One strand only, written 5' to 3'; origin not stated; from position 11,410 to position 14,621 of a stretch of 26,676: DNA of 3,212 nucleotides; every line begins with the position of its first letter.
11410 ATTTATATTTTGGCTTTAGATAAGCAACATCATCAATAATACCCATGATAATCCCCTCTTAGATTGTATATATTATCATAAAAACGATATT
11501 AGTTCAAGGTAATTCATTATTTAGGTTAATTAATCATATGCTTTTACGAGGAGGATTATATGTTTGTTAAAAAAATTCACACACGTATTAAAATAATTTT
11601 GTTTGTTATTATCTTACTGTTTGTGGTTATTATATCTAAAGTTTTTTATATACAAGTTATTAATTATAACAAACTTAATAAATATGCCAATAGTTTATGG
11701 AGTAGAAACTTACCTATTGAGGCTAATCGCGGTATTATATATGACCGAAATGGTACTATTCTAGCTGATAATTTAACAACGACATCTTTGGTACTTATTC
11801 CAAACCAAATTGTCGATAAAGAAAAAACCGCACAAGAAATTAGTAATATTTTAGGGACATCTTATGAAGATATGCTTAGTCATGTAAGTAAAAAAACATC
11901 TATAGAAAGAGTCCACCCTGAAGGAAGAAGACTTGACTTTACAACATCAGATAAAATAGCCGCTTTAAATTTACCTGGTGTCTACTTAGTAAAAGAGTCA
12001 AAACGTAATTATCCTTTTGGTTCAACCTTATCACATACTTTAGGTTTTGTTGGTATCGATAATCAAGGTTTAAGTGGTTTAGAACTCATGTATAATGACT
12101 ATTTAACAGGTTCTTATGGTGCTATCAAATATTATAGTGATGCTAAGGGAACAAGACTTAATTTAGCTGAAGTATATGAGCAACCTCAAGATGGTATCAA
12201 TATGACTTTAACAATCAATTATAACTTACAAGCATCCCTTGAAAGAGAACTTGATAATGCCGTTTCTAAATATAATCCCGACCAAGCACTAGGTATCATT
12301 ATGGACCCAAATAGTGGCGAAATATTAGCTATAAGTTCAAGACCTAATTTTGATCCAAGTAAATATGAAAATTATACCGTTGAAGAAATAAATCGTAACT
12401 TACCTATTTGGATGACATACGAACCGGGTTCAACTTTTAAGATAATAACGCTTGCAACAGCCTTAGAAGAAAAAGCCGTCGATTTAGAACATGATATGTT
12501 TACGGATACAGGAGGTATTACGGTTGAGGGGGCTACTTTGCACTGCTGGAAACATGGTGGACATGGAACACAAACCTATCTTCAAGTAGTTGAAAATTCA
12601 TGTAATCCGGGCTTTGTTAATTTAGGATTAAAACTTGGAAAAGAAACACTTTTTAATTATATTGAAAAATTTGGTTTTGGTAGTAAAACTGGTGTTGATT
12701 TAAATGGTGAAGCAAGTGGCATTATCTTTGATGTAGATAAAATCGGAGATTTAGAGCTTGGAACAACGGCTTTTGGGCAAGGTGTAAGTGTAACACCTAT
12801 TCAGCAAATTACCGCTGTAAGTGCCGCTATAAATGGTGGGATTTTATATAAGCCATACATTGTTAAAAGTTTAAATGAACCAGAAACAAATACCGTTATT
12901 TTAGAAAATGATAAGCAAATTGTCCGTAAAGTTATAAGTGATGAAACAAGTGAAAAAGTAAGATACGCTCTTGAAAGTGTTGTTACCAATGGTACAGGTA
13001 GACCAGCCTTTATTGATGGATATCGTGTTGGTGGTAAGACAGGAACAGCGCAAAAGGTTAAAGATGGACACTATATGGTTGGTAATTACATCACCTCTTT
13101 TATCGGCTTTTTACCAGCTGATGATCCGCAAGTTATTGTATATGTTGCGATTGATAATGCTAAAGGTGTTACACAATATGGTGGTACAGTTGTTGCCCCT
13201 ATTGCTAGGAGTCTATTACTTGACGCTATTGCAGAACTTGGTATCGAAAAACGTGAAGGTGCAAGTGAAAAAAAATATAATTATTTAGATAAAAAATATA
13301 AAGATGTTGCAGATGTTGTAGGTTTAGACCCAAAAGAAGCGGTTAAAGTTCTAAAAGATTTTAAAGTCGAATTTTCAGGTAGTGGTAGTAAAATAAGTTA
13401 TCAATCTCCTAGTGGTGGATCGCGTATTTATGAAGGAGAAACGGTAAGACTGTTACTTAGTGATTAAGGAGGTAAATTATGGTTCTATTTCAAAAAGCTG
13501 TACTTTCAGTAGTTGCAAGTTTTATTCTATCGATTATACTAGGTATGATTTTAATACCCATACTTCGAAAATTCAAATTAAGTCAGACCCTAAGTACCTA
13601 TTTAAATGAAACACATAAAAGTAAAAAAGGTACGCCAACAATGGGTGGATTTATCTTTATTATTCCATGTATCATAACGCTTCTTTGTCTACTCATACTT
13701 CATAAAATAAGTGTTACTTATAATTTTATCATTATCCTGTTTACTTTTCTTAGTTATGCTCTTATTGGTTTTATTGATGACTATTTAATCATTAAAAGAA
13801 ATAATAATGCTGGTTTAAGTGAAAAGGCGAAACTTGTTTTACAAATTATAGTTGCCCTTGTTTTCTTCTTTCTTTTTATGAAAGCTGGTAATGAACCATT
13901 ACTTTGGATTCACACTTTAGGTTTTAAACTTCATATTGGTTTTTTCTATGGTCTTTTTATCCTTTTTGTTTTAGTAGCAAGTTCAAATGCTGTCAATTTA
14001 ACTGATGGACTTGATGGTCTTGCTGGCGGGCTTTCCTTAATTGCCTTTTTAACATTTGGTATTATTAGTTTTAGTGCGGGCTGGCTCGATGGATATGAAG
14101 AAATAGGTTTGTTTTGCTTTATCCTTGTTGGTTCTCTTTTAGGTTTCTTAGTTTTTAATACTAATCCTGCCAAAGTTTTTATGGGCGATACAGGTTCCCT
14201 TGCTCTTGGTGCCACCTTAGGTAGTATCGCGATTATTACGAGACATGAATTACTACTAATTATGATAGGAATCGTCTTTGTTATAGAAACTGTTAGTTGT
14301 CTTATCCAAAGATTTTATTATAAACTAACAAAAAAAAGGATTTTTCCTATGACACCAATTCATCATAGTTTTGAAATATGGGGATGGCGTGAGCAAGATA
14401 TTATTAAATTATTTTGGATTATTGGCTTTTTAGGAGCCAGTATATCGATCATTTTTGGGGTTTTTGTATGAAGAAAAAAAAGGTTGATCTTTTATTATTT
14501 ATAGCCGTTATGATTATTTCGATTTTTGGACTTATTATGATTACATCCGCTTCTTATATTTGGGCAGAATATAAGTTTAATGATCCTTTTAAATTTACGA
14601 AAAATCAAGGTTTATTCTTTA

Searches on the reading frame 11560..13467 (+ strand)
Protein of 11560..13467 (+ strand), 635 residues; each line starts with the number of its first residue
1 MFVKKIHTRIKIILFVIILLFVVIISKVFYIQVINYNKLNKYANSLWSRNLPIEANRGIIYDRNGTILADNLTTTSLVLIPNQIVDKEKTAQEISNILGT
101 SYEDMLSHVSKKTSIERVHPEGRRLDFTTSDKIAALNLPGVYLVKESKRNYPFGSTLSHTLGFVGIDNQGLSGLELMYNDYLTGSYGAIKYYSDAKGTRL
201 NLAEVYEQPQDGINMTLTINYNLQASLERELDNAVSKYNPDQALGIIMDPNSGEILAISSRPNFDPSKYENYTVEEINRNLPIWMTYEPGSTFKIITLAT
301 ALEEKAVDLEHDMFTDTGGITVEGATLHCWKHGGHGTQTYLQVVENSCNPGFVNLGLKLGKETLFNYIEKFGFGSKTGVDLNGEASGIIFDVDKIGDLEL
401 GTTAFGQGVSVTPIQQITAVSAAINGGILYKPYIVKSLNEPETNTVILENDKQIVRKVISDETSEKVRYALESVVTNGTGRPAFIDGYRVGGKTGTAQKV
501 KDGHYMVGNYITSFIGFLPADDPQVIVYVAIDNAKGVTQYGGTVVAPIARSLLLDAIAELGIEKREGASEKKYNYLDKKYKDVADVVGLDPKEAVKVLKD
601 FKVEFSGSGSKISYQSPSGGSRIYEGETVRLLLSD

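Call 86: search_protein_families(library=pfam, proteins=[window:11560-13467:+], max_evalue=0.001)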
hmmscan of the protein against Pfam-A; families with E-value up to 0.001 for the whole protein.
window:11560-13467:+ (635 aa): 3 families
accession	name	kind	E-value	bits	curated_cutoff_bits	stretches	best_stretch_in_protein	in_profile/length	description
PF00905.27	Transpeptidase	-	4.7e-80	269.4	22.1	1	246-553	4-298/299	Penicillin binding protein transpeptidase domain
PF03717.20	PBP_dimer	-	2.3e-23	84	24.4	1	53-200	2-176/180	Penicillin-binding Protein dimerisation domain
PF03793.24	PASTA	-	3.7e-09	36.8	23.2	1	583-635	3-64/64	PASTA domain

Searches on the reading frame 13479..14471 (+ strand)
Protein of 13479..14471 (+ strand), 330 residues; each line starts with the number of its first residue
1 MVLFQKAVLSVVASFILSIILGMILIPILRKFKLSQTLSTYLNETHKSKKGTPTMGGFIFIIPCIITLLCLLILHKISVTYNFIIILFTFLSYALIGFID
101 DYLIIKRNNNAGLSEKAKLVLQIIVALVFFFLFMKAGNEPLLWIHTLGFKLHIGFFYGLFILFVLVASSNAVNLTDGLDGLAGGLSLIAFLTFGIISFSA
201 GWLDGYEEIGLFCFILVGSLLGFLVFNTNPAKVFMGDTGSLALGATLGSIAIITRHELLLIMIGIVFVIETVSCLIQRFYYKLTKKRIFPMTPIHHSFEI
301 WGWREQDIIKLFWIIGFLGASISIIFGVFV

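Call 86: search_protein_families(library=pfam, proteins=[window:13479-14471:+], max_evalue=0.001)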
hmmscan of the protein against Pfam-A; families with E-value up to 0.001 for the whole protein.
window:13479-14471:+ (330 aa): 1 family
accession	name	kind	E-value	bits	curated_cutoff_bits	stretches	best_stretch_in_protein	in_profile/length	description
PF00953.26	Glycos_transf_4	-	6.4e-37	127.4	27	1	84-254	2-159/160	Glycosyl transferase family 4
